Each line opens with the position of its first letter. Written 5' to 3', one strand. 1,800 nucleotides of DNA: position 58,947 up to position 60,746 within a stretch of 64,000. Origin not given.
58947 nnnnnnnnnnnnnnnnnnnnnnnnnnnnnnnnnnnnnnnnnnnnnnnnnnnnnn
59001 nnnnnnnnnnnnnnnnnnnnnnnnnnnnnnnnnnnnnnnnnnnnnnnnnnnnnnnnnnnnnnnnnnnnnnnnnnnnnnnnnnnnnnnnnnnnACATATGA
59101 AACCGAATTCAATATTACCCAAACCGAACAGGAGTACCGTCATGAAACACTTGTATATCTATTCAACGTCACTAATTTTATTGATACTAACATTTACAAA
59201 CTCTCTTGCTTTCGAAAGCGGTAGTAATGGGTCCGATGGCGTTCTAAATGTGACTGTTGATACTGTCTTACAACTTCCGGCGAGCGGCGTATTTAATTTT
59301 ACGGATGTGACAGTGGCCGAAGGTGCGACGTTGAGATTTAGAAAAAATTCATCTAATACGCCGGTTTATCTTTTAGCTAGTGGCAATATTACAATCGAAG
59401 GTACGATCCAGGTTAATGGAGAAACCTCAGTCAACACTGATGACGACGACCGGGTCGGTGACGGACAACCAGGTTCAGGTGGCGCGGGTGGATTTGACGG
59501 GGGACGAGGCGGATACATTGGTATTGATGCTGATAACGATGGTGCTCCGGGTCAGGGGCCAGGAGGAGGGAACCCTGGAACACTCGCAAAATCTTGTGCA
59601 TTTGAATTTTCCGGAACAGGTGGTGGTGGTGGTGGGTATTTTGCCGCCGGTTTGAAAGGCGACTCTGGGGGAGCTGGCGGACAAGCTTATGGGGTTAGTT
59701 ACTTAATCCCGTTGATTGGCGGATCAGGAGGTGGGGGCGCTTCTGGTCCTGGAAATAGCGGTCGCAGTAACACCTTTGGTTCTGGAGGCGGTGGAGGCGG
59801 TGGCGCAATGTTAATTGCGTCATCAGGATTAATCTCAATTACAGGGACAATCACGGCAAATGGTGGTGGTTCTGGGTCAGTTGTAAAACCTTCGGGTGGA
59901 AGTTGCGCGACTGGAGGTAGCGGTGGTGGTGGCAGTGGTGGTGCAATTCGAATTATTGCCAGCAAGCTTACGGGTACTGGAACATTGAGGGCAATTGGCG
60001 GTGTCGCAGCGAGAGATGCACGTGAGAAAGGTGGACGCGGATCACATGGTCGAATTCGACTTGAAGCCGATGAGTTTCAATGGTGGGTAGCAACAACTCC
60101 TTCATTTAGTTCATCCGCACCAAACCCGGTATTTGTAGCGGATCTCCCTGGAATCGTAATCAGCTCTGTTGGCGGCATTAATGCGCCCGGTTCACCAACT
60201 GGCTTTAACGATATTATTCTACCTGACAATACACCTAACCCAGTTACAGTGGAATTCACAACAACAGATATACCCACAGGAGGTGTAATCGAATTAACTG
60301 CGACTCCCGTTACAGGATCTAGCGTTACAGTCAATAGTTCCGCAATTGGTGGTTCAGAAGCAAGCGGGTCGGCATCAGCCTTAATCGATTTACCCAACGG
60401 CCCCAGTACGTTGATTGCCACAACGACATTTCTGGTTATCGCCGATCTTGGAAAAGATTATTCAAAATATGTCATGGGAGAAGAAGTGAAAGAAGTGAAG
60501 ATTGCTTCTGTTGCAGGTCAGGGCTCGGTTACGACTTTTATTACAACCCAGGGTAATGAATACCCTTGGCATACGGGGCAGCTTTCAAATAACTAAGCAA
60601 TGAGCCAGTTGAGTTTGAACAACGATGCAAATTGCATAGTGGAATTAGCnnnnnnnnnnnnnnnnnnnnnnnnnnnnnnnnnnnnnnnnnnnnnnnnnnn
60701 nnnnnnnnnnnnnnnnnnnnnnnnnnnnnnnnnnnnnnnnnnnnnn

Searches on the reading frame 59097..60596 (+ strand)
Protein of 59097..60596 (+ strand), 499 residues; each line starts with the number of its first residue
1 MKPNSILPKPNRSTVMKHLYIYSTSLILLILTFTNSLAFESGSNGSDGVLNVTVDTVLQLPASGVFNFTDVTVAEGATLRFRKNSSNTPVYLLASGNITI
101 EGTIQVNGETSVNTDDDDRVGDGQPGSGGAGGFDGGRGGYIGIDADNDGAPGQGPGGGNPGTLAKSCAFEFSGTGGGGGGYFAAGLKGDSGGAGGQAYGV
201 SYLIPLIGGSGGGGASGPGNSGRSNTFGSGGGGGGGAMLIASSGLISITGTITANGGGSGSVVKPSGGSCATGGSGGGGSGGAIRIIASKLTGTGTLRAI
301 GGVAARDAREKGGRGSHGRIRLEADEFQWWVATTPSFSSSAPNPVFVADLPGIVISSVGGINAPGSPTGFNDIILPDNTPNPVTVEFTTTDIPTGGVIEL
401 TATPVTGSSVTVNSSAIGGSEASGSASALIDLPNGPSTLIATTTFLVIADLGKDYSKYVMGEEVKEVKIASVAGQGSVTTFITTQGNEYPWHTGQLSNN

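Call 5: search_protein_families(library=pfam, proteins=[window:59097-60596:+], max_evalue=0.1)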
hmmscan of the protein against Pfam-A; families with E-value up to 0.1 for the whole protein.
window:59097-60596:+ (499 aa): 0 families

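Call 7: find_encoding_contigs(protein=window:59097-60593:+, flank=10000, max_places=6)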
Protein window:59097-60593:+ (499 aa): no gene with exactly this product is on record in the collection.

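Call 17: find_encoding_contigs(protein=window:59142-60593:+, flank=10000, max_places=6)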
Protein window:59142-60593:+ (484 aa): no gene with exactly this product is on record in the collection.

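Call 23: search_protein_families(library=ncbifam, proteins=[window:59142-60596:+], max_evalue=1)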
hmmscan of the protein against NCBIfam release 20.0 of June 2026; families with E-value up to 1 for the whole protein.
window:59142-60596:+ (484 aa): 0 families

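Call 25: find_homologous_proteins(query=window:59142-60593:+)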
Query window:59142-60593:+ (484 aa): 2514 proteins with E <= 0.001 among 8000 candidates; the best 120 are listed.
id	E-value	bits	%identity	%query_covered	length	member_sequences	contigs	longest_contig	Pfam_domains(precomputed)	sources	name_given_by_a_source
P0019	0.0e+0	1019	100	100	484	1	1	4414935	-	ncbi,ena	-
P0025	2.0e-176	606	65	99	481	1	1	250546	-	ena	-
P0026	3.1e-129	450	52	100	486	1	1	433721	-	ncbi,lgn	-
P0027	1.5e-126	441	53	96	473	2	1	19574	-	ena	-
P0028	2.7e-121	424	52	96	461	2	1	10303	-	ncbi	-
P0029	2.2e-118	414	50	98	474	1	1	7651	-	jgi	jgi:hypothetical protein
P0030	1.0e-114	402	51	63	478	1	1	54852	-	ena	-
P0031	1.1e-112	395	53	54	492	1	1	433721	-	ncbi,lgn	-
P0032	4.2e-111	390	51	68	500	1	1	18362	-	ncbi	ncbi:MAG: hypothetical protein ACU843_06790 [Gammaproteobacteria bacterium]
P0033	1.2e-109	385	49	63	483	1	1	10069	-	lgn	-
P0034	1.2e-109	385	49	65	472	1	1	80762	-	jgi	jgi:hypothetical protein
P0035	2.7e-109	384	49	43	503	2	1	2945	-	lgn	-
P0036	1.8e-108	381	48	54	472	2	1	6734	-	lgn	-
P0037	4.1e-108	380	50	54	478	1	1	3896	-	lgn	-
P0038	6.0e-108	380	51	64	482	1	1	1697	-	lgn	-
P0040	5.6e-105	370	45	96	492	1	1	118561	-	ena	-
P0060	9.8e-101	356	45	98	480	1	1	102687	-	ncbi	-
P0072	2.5e-99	351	47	52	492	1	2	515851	-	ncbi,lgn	-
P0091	2.6e-97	345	46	64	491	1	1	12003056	-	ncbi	ncbi:hypothetical protein ACN28S_14860 [Cystobacter fuscus]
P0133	2.2e-94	335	49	63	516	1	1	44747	-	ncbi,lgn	ncbi:MAG: hypothetical protein ACK4N4_02630 [Burkholderiales bacterium]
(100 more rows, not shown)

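Call 26: find_encoding_contigs(protein=P0025, flank=10000, max_places=3)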
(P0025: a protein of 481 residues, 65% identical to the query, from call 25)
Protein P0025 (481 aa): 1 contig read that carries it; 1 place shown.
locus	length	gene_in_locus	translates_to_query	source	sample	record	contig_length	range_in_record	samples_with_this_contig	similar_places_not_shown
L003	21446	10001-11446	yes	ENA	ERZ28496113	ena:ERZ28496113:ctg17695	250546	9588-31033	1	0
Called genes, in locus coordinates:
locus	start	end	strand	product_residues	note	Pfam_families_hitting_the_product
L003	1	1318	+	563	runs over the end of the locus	PF14849:YidC_periplas, PF02096:60KD_IMP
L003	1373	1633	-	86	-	-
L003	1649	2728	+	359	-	PF10396:TrmE_N (weak), PF12631:MnmE_helical, PF00071:Ras (faint), PF01926:MMR_HSR1, PF02421:FeoB_N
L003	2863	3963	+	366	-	-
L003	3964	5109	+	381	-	-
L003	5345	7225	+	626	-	PF01134:GIDA, PF12831:FAD_oxidored, PF21680:GIDA_C_1st, PF13932:SAM_GIDA_C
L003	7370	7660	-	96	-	PF01541:GIY-YIG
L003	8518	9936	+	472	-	PF09099:Qn_am_d_aIII (faint)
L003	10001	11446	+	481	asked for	-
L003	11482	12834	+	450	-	PF02839:CBM_5_12 (faint)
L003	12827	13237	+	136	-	-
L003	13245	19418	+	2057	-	PF09136:Glucodextran_B, PF05345:He_PIG, PF05345:He_PIG, PF05593:RHS_repeat (weak), PF25023:TEN_YD-shell (weak), PF05593:RHS_repeat (weak), PF25023:TEN_YD-shell, PF25023:TEN_YD-shell, +3 more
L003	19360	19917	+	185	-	-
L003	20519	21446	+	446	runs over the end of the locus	PF00078:RVT_1, PF08388:GIIM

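Call 27: find_encoding_contigs(protein=P0026, flank=10000, max_places=3)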
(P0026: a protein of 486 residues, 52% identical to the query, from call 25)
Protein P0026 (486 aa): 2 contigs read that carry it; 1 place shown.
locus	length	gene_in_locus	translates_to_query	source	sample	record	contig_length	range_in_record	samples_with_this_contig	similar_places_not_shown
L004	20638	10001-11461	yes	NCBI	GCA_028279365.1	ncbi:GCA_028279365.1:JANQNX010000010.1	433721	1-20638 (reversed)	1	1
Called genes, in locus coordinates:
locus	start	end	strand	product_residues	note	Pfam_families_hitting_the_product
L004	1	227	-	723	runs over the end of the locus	PF21305:type_II_gspD_N0, PF03958:Secretin_N, PF00263:Secretin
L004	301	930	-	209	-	PF28060:XpsN (weak)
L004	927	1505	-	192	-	PF10741:T2SSM_b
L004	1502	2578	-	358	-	PF05137:PilN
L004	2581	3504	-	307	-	PF12836:HHH_3 (faint), PF21687:T2SSK_1st, PF03934:T2SSK (faint)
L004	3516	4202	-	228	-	PF07963:N_methyl (weak), PF11612:T2SSJ (weak)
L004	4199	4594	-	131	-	PF07963:N_methyl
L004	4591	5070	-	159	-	PF07963:N_methyl, PF12019:GspH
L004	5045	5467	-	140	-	PF07963:N_methyl, PF08334:T2SSG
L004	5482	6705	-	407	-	PF28597:T2SSF_N, PF00482:T2SSF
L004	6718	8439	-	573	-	PF05157:MshEN, PF00437:T2SSE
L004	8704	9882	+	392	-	-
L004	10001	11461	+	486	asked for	-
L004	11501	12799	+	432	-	-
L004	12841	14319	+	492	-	-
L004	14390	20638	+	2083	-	?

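Call 31: search_protein_families(library=pfam, proteins=[L003:13245-19418:+, L003:11482-12834:+, L003:12827-13237:+, L003:19360-19917:+, L003:8518-9936:+, L004:14390-20638:+], max_evalue=0.01)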
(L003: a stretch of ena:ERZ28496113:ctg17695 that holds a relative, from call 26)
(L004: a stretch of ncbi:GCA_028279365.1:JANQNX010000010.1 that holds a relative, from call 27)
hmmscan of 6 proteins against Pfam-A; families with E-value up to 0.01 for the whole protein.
L003:13245-19418:+ (2057 aa): 7 families
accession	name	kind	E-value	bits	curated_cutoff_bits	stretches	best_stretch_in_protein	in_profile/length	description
PF05593.20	RHS_repeat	-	4.8e-57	189.8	22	7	946-980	2-36/38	RHS Repeat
PF09136.16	Glucodextran_B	-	2.4e-24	85.5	27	2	117-194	1-80/83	Glucodextranase, domain B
PF05345.18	He_PIG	-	2.1e-22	79.8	24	3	201-283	2-95/96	Putative Ig domain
PF24908.1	Ig_SIBA-E_2nd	-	9.5e-13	48.8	27.8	2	219-272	18-77/117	Integrin beta-like protein A-E, second Ig-like domain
PF00801.26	PKD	-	9.6e-07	29.2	23.5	0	344-366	53-75/80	PKD domain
PF19077.6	Big_13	-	4.9e-05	24.2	27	1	37-114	19-102/102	Bacterial Ig-like domain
PF07495.19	Y_Y_Y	-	0.0016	18.7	26.6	0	244-271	23-50/65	Y_Y_Y domain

L003:11482-12834:+ (450 aa): 1 family
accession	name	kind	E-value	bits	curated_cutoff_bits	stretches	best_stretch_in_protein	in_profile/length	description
PF02839.19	CBM_5_12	-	6.1e-06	26.6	26.2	0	256-282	2-28/44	Carbohydrate-binding module family 5/12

L003:12827-13237:+ (136 aa): 1 family
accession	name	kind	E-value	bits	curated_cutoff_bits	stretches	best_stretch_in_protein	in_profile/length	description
PF05345.18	He_PIG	-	0.0023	18.7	24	1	80-133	4-66/96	Putative Ig domain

L003:19360-19917:+ (185 aa): 1 family
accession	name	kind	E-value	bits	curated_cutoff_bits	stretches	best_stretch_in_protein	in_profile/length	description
PF07587.16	PSD1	-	0.0068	16.3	28.5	0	88-169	20-110/244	Protein of unknown function (DUF1553)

L003:8518-9936:+ (472 aa): 1 family
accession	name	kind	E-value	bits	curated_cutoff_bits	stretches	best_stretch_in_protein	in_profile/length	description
PF09099.16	Qn_am_d_aIII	-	5.5e-06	27.1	22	1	37-102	2-65/82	Quinohemoprotein amine dehydrogenase, alpha subunit domain III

L004:14390-20638:+ (2083 aa): 9 families
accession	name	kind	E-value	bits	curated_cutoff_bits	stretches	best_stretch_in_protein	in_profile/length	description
PF09136.16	Glucodextran_B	-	8.1e-113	369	27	8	944-1023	1-82/83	Glucodextranase, domain B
PF25778.1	DUF7948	-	7.5e-64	216.1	27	1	84-284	1-214/214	Domain of unknown function (DUF7948)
PF06739.17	SBBP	-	2.8e-37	126.8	20.5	5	445-480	2-38/38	Beta-propeller repeat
PF19077.6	Big_13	-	2.6e-25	89.3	27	3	1454-1525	20-102/102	Bacterial Ig-like domain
PF05345.18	He_PIG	-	9.5e-18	64.9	24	2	771-854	2-96/96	Putative Ig domain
PF17963.7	Big_9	-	2.1e-06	29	23.6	1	768-852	1-89/89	Bacterial Ig domain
PF12733.13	Cadherin-like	-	0.00019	22.2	24.2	0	949-1020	23-84/89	Cadherin-like beta sandwich domain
PF24908.1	Ig_SIBA-E_2nd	-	0.0013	19.3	27.8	1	777-851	6-86/117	Integrin beta-like protein A-E, second Ig-like domain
PF13715.12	CarbopepD_reg_2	-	0.0056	17.1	32.2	1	1716-1764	2-45/88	CarboxypepD_reg-like domain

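Call 34: find_encoding_contigs(protein=P0091, flank=10000, max_places=2)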
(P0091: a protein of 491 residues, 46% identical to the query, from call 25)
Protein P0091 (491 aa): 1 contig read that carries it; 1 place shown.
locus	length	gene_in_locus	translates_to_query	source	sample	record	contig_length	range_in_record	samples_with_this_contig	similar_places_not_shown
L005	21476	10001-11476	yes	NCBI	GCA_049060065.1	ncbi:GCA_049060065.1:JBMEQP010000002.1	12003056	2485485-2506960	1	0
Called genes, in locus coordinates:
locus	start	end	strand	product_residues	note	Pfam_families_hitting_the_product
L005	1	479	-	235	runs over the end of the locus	PF03992:ABM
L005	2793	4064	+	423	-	PF07791:Imm11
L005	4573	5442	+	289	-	PF00581:Rhodanese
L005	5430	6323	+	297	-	PF01841:Transglut_core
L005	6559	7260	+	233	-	-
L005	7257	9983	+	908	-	PF01833:TIG (faint), PF09099:Qn_am_d_aIII (faint)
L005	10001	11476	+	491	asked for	-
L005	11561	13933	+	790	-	PF19077:Big_13 (faint), PF17957:Big_7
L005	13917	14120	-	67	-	-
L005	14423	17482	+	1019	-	PF17802:SpaA (faint), PF17210:SdrD_B (weak), PF13620:CarboxypepD_reg (weak)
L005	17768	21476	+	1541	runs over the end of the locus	PF25023:TEN_YD-shell, PF05593:RHS_repeat, PF25023:TEN_YD-shell, PF05593:RHS_repeat, PF25023:TEN_YD-shell, PF03527:RHS, PF07591:PT-HINT, PF15657:Tox-HNH-EHHH, +2 more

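Call 35: find_encoding_contigs(protein=P0060, flank=10000, max_places=2)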
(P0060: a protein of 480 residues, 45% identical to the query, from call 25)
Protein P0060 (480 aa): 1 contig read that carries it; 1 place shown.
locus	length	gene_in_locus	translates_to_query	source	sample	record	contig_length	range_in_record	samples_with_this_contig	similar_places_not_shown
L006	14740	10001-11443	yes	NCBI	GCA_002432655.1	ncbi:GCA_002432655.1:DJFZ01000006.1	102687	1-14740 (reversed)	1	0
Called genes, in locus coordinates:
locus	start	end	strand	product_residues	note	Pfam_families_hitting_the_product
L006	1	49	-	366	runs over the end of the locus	PF01924:HypD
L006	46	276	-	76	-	PF01455:HupF_HypC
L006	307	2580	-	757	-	PF00708:Acylphosphatase, PF07503:zf-HYPF, PF01300:Sua5_yciO_yrdC, PF17788:HypF_C, PF22521:HypF_C_2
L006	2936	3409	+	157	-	PF00571:CBS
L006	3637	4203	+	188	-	PF02482:Ribosomal_S30AE, PF00313:CSD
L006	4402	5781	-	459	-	PF03150:CCP_MauG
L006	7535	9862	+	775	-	PF09099:Qn_am_d_aIII (faint), PF26102:Ig_SPL7 (faint)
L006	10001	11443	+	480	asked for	-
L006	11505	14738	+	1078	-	?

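Call 36: find_encoding_contigs(protein=P0040, flank=10000, max_places=2)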
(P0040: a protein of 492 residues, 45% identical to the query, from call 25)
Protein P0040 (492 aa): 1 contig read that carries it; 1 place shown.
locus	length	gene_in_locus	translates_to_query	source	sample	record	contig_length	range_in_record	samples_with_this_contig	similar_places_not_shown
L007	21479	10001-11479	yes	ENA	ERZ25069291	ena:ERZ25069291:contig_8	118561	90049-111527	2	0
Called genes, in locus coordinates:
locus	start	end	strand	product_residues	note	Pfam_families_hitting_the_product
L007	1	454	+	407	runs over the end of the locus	PF28597:T2SSF_N, PF00482:T2SSF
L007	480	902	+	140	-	PF07963:N_methyl, PF08334:T2SSG, PF22434:PilW_C (weak)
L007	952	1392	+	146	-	PF07963:N_methyl, PF12019:GspH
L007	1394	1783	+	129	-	PF07963:N_methyl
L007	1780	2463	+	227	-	PF07963:N_methyl (weak)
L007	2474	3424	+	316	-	PF21687:T2SSK_1st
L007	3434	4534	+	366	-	PF05137:PilN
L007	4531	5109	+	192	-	PF10741:T2SSM_b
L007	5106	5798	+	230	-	-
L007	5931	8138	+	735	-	PF21305:type_II_gspD_N0, PF03958:Secretin_N, PF00263:Secretin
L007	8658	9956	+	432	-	-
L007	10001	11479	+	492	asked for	-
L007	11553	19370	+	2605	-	PF24908:Ig_SIBA-E_2nd (faint), PF05345:He_PIG, PF09136:Glucodextran_B, PF25023:TEN_YD-shell (weak), PF05593:RHS_repeat (weak), PF25023:TEN_YD-shell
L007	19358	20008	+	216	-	-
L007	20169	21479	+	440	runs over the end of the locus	PF05593:RHS_repeat (faint), PF25023:TEN_YD-shell, PF00277:SAA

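Call 55: search_protein_families(library=pfam, proteins=[L007:11553-19370:+, L005:17768-21475:+, L006:11505-14738:+, L005:11561-13933:+, L005:14423-17482:+, L007:8658-9956:+, L005:7257-9983:+], max_evalue=0.01)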
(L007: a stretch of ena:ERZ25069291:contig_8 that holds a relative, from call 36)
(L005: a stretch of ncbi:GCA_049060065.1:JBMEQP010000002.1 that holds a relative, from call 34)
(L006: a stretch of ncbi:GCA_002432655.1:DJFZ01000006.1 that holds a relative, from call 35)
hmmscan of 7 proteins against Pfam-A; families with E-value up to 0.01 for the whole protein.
L007:11553-19370:+ (2605 aa): 10 families
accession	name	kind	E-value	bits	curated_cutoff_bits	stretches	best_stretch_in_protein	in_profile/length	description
PF05593.20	RHS_repeat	-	1.6e-55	184.9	22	7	1522-1557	1-36/38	RHS Repeat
PF09136.16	Glucodextran_B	-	1.1e-26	93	27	2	659-738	1-82/83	Glucodextranase, domain B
PF05345.18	He_PIG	-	2.4e-17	63.6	24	3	569-652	1-96/96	Putative Ig domain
PF24908.1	Ig_SIBA-E_2nd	-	1.1e-07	32.4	27.8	0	578-643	8-80/117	Integrin beta-like protein A-E, second Ig-like domain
PF19077.6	Big_13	-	9.5e-05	23.3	27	0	698-738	60-101/102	Bacterial Ig-like domain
PF17936.7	Big_6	-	0.00012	22.7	27.6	1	847-907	17-79/83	Bacterial Ig domain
PF13620.12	CarboxypepD_reg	-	0.0002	22.1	32.3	1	1012-1063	3-52/82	Carboxypeptidase regulatory-like domain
PF13715.12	CarbopepD_reg_2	-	0.00054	20.4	32.2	1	1013-1060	3-45/88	CarboxypepD_reg-like domain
PF10908.13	Tlde1_dom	-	0.0008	20.3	30.1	1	2497-2581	5-97/120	Tlde1 domain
PF03527.20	RHS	-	0.005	17.1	27.9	0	2366-2401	2-37/38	RHS protein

L005:17768-21475:+ (1236 aa): 6 families
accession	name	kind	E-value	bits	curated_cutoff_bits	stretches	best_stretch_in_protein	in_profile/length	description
PF05593.20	RHS_repeat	-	3.6e-92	301.7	22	14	463-497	1-35/38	RHS Repeat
PF03527.20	RHS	-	1.8e-15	56.9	27.9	1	1102-1134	2-34/38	RHS protein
PF07661.19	MORN_2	-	0.00043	20.6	29.6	0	994-1009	3-18/22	MORN repeat variant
PF14427.12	Pput2613-deam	-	0.0048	17.1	25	0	397-489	12-103/118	Pput_2613-like deaminase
PF05486.17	SRP9-21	-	0.0055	17.4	21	0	507-576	9-77/89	Signal recognition particle 9 kDa protein (SRP9)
PF25174.1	Beta-prop_THOC3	-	0.0074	15.7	305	0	404-532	88-206/272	THOC3 beta-propeller domain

L006:11505-14738:+ (1078 aa): 8 families
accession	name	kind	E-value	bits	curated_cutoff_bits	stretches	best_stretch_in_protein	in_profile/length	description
PF22352.2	K319L-like_PKD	-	1.8e-89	294.3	27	9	299-382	1-83/84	K319L-like, PKD domain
PF18911.6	PKD_4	-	5.2e-78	257.6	27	9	292-371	1-72/85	PKD domain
PF21027.3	Sde0182_C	-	1e-37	129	27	3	961-982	1-22/83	Cellulose-binding protein Sde0182, C-terminal domain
PF00801.26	PKD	-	4.3e-22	78.3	23.5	1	302-369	8-67/80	PKD domain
PF17963.7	Big_9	-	3.3e-20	73.2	23.6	3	664-753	1-88/89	Bacterial Ig domain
PF17803.7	Cadherin_4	-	3.7e-10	40.6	25.1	0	657-718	4-66/71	Bacterial cadherin-like domain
PF23981.1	DUF7305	-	1.1e-08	35.6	27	1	172-272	78-178/185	Domain of unknown function (DUF7305)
PF02408.26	CUB_2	-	4e-06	27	23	0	817-880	45-108/120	CUB-like domain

L005:11561-13933:+ (790 aa): 5 families
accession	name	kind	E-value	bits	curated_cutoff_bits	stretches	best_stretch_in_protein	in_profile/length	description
PF17957.7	Big_7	-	1.1e-31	109.7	24.1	2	295-362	1-70/70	Bacterial Ig domain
PF19077.6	Big_13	-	2.4e-05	25.2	27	0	426-485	39-100/102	Bacterial Ig-like domain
PF09136.16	Glucodextran_B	-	0.0012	19.1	27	0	494-567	4-73/83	Glucodextranase, domain B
PF13750.12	Big_3_3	-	0.0016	18.6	27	0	344-385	3-44/157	Bacterial Ig-like domain (group 3)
PF00041.27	fn3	-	0.0026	18.4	25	0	584-669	3-78/84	Fibronectin type III domain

L005:14423-17482:+ (1019 aa): 8 families
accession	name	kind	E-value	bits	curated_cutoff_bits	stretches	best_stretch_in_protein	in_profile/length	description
PF13620.12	CarboxypepD_reg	-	2.2e-11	44.4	32.3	2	819-884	13-78/82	Carboxypeptidase regulatory-like domain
PF17210.9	SdrD_B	-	3.8e-07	30.7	29.7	1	795-864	3-67/112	SdrD B-like domain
PF17802.7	SpaA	-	1.7e-05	25.3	23.1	1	818-860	14-57/91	Prealbumin-like fold domain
PF07705.17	CARDB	-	0.0001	22.9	22.7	0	236-287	16-68/101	CARDB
PF19077.6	Big_13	-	0.0003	21.7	27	0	112-132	76-96/102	Bacterial Ig-like domain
PF23193.1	NOMO_3rd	-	0.0012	19.4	27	0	817-891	42-113/120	NOMO third transthyretin-like domain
PF10670.15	DUF4198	-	0.0021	18.6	34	0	802-863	145-207/209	Domain of unknown function (DUF4198)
PF10633.15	NPCBM_assoc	-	0.0041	17.7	24.4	0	696-775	3-76/78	NPCBM-associated, NEW3 domain of alpha-galactosidase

L007:8658-9956:+ (432 aa): 1 family
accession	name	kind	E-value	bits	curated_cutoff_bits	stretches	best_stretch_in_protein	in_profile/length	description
PF09099.16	Qn_am_d_aIII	-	9.9e-05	23.1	22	0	344-411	7-68/82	Quinohemoprotein amine dehydrogenase, alpha subunit domain III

L005:7257-9983:+ (908 aa): 2 families
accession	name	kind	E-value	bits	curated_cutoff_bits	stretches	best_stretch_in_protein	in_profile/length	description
PF09099.16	Qn_am_d_aIII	-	2.5e-07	31.4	22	0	14-77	6-68/82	Quinohemoprotein amine dehydrogenase, alpha subunit domain III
PF01833.30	TIG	-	4.2e-07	30.3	20.9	0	328-385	1-45/84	IPT/TIG domain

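Call 84: find_encoding_contigs(protein=P0072, flank=10000, max_places=2)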
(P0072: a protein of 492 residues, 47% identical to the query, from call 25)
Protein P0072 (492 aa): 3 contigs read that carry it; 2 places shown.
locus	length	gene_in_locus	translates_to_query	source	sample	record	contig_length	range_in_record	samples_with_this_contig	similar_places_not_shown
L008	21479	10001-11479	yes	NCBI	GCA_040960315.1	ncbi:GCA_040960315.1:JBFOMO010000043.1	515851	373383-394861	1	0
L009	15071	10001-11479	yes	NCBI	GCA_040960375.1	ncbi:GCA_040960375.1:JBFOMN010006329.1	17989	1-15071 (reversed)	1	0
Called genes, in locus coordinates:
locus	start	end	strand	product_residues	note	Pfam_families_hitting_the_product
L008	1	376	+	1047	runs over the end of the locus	PF02811:PHP, PF07733:DNA_pol3_alpha, PF17657:DNA_pol3_finger, PF14579:HHH_6, PF01336:tRNA_anti-codon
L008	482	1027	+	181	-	PF04343:DUF488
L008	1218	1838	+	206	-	PF01625:PMSR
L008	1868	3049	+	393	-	PF01663:Phosphodiest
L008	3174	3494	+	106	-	PF20549:DUF6763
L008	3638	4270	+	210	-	PF01914:MarC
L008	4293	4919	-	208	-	PF02798:GST_N, PF13417:GST_N_3, PF13409:GST_N_2, PF00043:GST_C, PF13410:GST_C_2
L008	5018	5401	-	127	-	-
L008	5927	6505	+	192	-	PF13432:TPR_16 (faint), PF08238:Sel1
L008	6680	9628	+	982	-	PF05593:RHS_repeat, PF09099:Qn_am_d_aIII (faint), PF24328:DUF7498 (faint), PF26102:Ig_SPL7 (faint)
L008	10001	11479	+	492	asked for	-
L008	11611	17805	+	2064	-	PF01833:TIG (weak), PF20148:DUF6531, PF25023:TEN_YD-shell, PF05593:RHS_repeat, PF25023:TEN_YD-shell, PF05593:RHS_repeat, PF25023:TEN_YD-shell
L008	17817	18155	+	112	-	-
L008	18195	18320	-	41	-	-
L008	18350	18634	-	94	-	PF13817:DDE_Tnp_IS66_C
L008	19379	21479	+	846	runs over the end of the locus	-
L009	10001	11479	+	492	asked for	-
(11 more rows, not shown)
